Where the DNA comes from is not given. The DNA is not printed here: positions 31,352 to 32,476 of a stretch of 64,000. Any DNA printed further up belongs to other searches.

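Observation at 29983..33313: Three-gene cluster of unknown function (helical protein, membrane protein, DUF900 serine hydrolase) bracketed by the repeat elements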

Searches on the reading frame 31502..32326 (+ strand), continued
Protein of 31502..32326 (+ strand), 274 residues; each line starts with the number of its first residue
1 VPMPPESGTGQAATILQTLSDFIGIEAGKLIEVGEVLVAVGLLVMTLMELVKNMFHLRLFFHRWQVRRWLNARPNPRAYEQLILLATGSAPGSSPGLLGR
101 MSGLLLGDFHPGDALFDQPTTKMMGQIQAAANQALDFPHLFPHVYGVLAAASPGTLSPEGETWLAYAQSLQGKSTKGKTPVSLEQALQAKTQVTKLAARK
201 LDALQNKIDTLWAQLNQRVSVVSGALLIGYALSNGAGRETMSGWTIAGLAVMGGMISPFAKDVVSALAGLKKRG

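Call 83: search_protein_families(library=pfam, alignment_id=A5, max_evalue=0.00001)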
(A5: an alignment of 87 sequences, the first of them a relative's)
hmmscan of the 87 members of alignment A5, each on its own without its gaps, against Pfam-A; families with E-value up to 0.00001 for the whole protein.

A. member 1, L005:541-1644:- (367 aa): 0 families

B. families by the number of members that match (of 87 scanned): 64 families (the first 25 are shown)
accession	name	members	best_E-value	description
PF13489.12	Methyltransf_23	3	8.5e-11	Methyltransferase domain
PF01135.25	PCMT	3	1.5e-07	Protein-L-isoaspartate(D-aspartate) O-methyltransferase (PCMT)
PF19289.4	PmbA_TldD_3rd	2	1.9e-81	PmbA/TldA metallopeptidase C-terminal domain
PF02342.23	TerD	2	4.3e-62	TerD domain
PF00691.25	OmpA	2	9.4e-23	OmpA family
PF03547.23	Mem_trans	2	1.2e-22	Membrane transport protein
PF19290.4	PmbA_TldD_2nd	2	1.4e-19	PmbA/TldA metallopeptidase central domain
PF01966.28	HD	2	1.8e-19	HD domain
PF00196.25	GerE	2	7.2e-19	Bacterial regulatory proteins, luxR family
PF01523.21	PmbA_TldD_1st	2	6.2e-11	PmbA/TldA metallopeptidase domain 1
PF13847.12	Methyltransf_31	2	2.5e-08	Methyltransferase domain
PF02652.20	Lactate_perm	1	1.3e-102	L-lactate permease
PF00202.27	Aminotran_3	1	9.3e-79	Aminotransferase class-III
PF16106.10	DUF4824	1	1e-71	Domain of unknown function (DUF4824)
PF08668.18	HDOD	1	1.3e-53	HDOD domain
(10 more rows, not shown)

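Call 84: search_protein_families(library=pfam, proteins=[L015:3034-6048:+, L015:6511-7695:+, L015:9704-10879:+, L013:6129-7487:+, L013:4687-6132:+, L018:5931-6452:+, L018:5331-5894:+, L009:5936-7780:+, L005:1744-3930:+, L029:1458-2087:+], max_evalue=0.0001)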
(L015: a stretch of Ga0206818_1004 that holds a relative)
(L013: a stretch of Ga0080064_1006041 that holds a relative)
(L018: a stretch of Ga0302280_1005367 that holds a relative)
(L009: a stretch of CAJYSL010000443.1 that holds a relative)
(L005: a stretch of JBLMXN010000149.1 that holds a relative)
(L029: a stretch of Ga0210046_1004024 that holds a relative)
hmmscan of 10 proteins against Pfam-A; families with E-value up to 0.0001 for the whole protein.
L015:3034-6048:+ (1004 aa): 3 families
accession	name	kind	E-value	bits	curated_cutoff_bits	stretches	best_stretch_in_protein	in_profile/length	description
PF10412.15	TrwB_AAD_bind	-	3.2e-13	49.8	20.5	1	399-538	11-144/387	Type IV secretion-system coupling protein DNA-binding domain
PF12696.13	TraG-D_C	-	2.3e-08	34.5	22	1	650-716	4-72/126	TraM recognition site of TraD and TraG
PF25199.1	nSTAND_NTPase5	-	1.6e-05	25.2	34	0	393-483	31-123/145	Novel STAND NTPase 5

L015:6511-7695:+ (394 aa): 0 families

L015:9704-10879:+ (391 aa): 2 families
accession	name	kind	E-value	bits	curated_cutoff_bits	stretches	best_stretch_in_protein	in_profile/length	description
PF05834.18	Lycopene_cycl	-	7.3e-07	29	23.4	0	7-68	1-64/380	Lycopene cyclase protein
PF01266.30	DAO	-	1.3e-05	25.4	27.9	0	7-40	1-35/353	FAD dependent oxidoreductase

L013:6129-7487:+ (452 aa): 3 families
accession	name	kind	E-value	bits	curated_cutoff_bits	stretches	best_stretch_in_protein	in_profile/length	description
PF19289.4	PmbA_TldD_3rd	-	1.9e-81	272.9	22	1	235-451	2-220/220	PmbA/TldA metallopeptidase C-terminal domain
PF19290.4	PmbA_TldD_2nd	-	1.4e-19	70.9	20.9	1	124-227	5-109/109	PmbA/TldA metallopeptidase central domain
PF01523.21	PmbA_TldD_1st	-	1e-09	38.8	20.9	1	28-91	2-65/65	PmbA/TldA metallopeptidase domain 1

L013:4687-6132:+ (481 aa): 3 families
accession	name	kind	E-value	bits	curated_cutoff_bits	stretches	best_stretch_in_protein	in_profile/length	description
PF19289.4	PmbA_TldD_3rd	-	6.7e-68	228.6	22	1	244-477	2-220/220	PmbA/TldA metallopeptidase C-terminal domain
PF19290.4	PmbA_TldD_2nd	-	2.9e-18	66.7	20.9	1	127-236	2-109/109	PmbA/TldA metallopeptidase central domain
PF01523.21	PmbA_TldD_1st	-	6.2e-11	42.7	20.9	1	38-102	1-65/65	PmbA/TldA metallopeptidase domain 1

L018:5931-6452:+ (173 aa): 0 families

L018:5331-5894:+ (187 aa): 0 families

L009:5936-7780:+ (614 aa): 0 families

L005:1744-3930:+ (728 aa): 1 family
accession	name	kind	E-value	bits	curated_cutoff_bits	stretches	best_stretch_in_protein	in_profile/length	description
PF08905.16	DUF1850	-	8.9e-24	84.1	27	1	622-707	1-87/87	Domain of unknown function (DUF1850)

L029:1458-2087:+ (209 aa): 0 families

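Call 93: fold_search(model_id=the predicted structure, library=viral)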
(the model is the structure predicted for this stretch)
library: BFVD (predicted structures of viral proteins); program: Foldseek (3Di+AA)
matches with E <= 10: 211; with E <= 0.001: 0
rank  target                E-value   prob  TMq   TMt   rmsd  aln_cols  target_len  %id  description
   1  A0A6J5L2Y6            2.5e-01  0.18  0.15  0.07  26.7       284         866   11  Uncharacterized protein [uncultured Caudovirales phage]
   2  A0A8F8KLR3            5.4e-01  0.28  0.18  0.20  18.8       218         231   12  Uncharacterized protein [Clandestinovirus]
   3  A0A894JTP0            8.9e-01  0.09  0.14  0.11  29.3       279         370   11  (no name in the UniProt tables at hand)
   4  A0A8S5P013            9.3e-01  0.12  0.15  0.18  22.3       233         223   12  UBA-like domain protein [Myoviridae sp. ctLnO19]
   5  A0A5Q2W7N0            9.7e-01  0.12  0.17  0.07  34.8       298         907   16  (no name in the UniProt tables at hand)
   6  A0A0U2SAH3            1.1e+00  0.25  0.22  0.28  17.9       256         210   12  Uncharacterized protein [Pseudomonas phage SM1]
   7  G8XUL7                1.2e+00  0.11  0.17  0.17  24.1       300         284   10  Membrane protein A39 [Aotine betaherpesvirus 1]
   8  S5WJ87                1.3e+00  0.06  0.13  0.11  21.5       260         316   13  (no name in the UniProt tables at hand)
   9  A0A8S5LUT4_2          1.5e+00  0.15  0.20  0.09  37.6       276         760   11  Tail protein [Siphoviridae sp. ctMsr1]
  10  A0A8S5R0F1            1.5e+00  0.14  0.22  0.23  24.2       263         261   14  Uncharacterized protein (Fragment) [Myoviridae sp. ctxjh1]
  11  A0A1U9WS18            1.6e+00  0.11  0.19  0.21  25.0       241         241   12  (no name in the UniProt tables at hand)
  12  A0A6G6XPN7            1.6e+00  0.07  0.13  0.15  20.5       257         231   16  (no name in the UniProt tables at hand)
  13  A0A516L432            1.8e+00  0.12  0.19  0.07  33.8       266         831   16  (no name in the UniProt tables at hand)
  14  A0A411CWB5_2          1.8e+00  0.06  0.13  0.05  19.5       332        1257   14  (no name in the UniProt tables at hand)
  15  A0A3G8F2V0            1.9e+00  0.15  0.20  0.15  15.3       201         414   16  Putative DNA transfer protein [Escherichia phage Skarpretter]
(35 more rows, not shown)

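Call 98: search_protein_families(library=padloc, alignment_id=A2, max_evalue=0.01)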
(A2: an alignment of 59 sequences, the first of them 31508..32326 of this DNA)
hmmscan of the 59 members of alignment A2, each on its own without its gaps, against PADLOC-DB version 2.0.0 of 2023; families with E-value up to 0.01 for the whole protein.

A. member 1, window:31508-32326:+ (272 aa): 0 families

B. families by the number of members that match (of 59 scanned): 0 families
